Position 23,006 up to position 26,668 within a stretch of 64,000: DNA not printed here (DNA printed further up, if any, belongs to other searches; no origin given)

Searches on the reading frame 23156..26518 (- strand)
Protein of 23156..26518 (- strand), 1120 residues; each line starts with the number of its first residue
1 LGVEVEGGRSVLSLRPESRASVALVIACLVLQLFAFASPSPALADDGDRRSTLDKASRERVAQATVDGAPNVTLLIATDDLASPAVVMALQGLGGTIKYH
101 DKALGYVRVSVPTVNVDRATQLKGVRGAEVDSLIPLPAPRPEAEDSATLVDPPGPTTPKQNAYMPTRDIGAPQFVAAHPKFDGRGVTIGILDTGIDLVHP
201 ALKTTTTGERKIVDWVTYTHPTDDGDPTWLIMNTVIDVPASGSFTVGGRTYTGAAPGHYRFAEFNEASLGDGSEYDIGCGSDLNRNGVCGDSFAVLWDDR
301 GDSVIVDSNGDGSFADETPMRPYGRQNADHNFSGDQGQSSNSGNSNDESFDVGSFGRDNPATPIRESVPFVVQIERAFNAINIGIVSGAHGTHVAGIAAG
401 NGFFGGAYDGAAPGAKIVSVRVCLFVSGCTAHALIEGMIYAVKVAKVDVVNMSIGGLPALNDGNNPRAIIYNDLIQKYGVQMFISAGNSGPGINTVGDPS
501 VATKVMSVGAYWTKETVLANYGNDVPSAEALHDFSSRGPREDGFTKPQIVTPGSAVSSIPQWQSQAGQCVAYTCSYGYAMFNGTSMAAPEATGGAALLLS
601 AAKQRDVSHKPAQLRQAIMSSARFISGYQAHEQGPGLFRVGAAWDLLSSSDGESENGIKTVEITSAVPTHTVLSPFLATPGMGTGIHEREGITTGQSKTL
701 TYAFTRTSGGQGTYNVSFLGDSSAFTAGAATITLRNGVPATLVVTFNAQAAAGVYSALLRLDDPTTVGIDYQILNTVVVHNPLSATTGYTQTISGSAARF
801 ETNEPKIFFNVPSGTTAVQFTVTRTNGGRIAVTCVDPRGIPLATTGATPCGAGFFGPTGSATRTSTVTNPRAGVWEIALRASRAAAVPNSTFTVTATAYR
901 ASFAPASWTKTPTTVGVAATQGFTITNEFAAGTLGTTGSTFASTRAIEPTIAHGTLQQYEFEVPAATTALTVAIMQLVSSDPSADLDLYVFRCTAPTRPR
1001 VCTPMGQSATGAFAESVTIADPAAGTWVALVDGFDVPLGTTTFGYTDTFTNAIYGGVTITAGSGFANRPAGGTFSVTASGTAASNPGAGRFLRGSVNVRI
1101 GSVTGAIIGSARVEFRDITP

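Call 19: search_protein_families(library=pfam, proteins=[window:23156-26518:-], max_evalue=0.001)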
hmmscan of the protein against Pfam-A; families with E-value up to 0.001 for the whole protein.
window:23156-26518:- (1120 aa): 2 families
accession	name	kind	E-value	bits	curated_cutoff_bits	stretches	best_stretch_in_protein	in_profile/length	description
PF00082.27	Peptidase_S8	-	3e-47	161.8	21.8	1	183-628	1-280/288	Subtilase family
PF04151.21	PPC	-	0.00079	20.7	25.9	0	959-1032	5-69/70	Bacterial pre-peptidase C-terminal domain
